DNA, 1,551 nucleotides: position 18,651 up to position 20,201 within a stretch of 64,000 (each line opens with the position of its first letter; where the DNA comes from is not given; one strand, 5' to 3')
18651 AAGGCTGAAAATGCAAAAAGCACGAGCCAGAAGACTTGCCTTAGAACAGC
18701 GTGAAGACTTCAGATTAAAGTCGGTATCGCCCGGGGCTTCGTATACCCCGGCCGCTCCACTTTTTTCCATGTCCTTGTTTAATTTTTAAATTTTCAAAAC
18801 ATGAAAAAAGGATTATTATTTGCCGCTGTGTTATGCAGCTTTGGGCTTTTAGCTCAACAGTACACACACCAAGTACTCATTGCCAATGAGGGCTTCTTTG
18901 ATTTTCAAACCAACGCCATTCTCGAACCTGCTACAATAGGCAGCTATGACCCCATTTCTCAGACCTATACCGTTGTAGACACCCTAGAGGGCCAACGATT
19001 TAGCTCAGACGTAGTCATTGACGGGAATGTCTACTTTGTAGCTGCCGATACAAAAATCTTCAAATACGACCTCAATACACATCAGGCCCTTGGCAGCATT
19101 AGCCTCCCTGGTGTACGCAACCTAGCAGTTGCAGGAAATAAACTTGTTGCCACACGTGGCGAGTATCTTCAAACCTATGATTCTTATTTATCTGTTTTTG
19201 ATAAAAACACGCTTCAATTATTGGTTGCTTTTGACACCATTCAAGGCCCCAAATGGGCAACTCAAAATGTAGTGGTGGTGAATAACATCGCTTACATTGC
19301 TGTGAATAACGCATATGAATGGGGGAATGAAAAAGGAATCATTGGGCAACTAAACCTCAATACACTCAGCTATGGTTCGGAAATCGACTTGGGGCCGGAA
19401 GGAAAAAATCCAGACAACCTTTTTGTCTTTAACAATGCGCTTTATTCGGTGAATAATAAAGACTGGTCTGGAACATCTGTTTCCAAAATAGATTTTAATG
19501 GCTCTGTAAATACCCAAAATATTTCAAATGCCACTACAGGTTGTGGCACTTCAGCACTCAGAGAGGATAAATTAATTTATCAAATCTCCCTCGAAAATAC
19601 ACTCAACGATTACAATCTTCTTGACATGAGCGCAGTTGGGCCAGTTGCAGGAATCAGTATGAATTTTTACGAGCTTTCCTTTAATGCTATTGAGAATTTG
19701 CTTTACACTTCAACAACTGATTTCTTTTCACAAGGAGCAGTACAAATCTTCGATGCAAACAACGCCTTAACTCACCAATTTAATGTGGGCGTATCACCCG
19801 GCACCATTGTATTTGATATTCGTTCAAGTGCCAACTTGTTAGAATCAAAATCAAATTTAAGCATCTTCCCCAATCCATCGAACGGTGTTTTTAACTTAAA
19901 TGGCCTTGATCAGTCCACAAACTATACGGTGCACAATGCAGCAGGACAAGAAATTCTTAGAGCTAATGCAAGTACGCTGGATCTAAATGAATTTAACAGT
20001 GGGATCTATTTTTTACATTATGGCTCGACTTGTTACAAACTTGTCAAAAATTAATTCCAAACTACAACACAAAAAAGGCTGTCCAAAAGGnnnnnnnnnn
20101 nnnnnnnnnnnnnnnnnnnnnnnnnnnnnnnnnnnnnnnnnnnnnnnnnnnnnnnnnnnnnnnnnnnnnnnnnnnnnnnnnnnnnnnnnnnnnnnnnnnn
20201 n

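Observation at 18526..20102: Cobalamin riboswitch controlling a single T9SS-sorted beta-propeller-like protein with no transporter gene attached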

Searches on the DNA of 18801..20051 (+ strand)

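Call 39: search_rna_families(sources=[L070, L074, L044, L057, L059, L051, L060], threshold=gathering)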
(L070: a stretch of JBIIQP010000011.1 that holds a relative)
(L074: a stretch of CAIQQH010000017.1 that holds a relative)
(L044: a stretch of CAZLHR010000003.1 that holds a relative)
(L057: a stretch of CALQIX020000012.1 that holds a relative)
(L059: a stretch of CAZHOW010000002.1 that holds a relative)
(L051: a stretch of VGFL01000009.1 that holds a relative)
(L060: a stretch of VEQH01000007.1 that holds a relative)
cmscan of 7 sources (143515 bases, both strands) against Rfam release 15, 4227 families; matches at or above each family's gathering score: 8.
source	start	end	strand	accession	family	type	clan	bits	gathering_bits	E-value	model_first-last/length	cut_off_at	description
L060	20159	20556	+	RF00177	SSU_rRNA_bacteria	Gene; rRNA;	CL00111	380.3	50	5.3e-117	1-402/1533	3'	Bacterial small subunit ribosomal RNA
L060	9705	9891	+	RF00174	Cobalamin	Cis-reg; riboswitch;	CL00101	106.4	31.5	2.7e-25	1-189/189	no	Cobalamin riboswitch aptamer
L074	9713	9895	+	RF00174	Cobalamin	Cis-reg; riboswitch;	CL00101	104.2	31.5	1.1e-24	1-189/189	no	Cobalamin riboswitch aptamer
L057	9717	9890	+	RF00174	Cobalamin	Cis-reg; riboswitch;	CL00101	101.3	31.5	8e-24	1-189/189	no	Cobalamin riboswitch aptamer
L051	9716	9890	+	RF00174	Cobalamin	Cis-reg; riboswitch;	CL00101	99.4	31.5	2.8e-23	1-189/189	no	Cobalamin riboswitch aptamer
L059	9717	9890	+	RF00174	Cobalamin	Cis-reg; riboswitch;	CL00101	97.4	31.5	1e-22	1-189/189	no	Cobalamin riboswitch aptamer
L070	8253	8437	+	RF00174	Cobalamin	Cis-reg; riboswitch;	CL00101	94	31.5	9.4e-22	1-189/189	no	Cobalamin riboswitch aptamer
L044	9715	9890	+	RF00174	Cobalamin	Cis-reg; riboswitch;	CL00101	93.4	31.5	1.4e-21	1-189/189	no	Cobalamin riboswitch aptamer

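Call 52: search_rna_families(sources=[L081, L082, L083, L084, L085, L086, L087, L088, L089, L090], threshold=gathering)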
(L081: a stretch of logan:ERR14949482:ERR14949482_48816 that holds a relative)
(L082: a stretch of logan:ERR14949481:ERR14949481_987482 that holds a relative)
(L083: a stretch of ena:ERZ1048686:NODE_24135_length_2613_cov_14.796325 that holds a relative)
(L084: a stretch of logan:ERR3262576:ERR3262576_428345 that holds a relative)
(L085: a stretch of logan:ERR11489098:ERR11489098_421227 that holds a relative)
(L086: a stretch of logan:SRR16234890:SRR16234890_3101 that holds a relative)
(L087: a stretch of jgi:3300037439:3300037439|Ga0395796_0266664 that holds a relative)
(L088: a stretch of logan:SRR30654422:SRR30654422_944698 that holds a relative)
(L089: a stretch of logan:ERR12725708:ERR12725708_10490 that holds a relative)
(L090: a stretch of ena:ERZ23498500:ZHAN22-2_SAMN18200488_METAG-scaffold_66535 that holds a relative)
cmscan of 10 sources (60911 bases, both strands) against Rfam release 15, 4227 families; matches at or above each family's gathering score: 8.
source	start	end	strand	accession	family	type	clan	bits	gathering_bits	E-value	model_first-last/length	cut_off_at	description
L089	4711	4902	+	RF00174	Cobalamin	Cis-reg; riboswitch;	CL00101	119.8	31.5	1.7e-29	1-189/189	no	Cobalamin riboswitch aptamer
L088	3031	3231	+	RF00174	Cobalamin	Cis-reg; riboswitch;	CL00101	103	31.5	1.1e-24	1-189/189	no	Cobalamin riboswitch aptamer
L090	469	668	+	RF00174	Cobalamin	Cis-reg; riboswitch;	CL00101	99.6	31.5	1e-23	1-189/189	no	Cobalamin riboswitch aptamer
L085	4744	4936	+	RF00174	Cobalamin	Cis-reg; riboswitch;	CL00101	83.3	31.5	4.8e-19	1-189/189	no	Cobalamin riboswitch aptamer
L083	22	186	+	RF00174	Cobalamin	Cis-reg; riboswitch;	CL00101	72.6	31.5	5.4e-16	1-189/189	no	Cobalamin riboswitch aptamer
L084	1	153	+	RF00174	Cobalamin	Cis-reg; riboswitch;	CL00101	69.8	31.5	3.5e-15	32-189/189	5'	Cobalamin riboswitch aptamer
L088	1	80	+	RF00005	tRNA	Gene; tRNA;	CL00001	37.7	29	0.00023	5-71/71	5'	tRNA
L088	4675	4720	+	RF00005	tRNA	Gene; tRNA;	CL00001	31.2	29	0.014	1-46/71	3'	tRNA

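Call 94: search_rna_families(sources=[L092, L093, L094, L095], threshold=gathering)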
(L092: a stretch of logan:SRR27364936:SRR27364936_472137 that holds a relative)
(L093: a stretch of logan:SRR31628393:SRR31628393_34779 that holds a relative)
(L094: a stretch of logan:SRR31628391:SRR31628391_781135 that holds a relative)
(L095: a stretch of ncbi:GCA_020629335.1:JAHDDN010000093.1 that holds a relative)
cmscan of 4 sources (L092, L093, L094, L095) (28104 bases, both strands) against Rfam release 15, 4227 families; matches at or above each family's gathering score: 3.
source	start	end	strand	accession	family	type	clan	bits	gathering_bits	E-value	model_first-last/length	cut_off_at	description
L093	7686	7882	+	RF00174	Cobalamin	Cis-reg; riboswitch;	CL00101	110.9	31.5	2.7e-27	1-189/189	no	Cobalamin riboswitch aptamer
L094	211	407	+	RF00174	Cobalamin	Cis-reg; riboswitch;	CL00101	110.9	31.5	2.7e-27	1-189/189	no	Cobalamin riboswitch aptamer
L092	1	141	+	RF00174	Cobalamin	Cis-reg; riboswitch;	CL00101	58.1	31.5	3.5e-12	59-189/189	5'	Cobalamin riboswitch aptamer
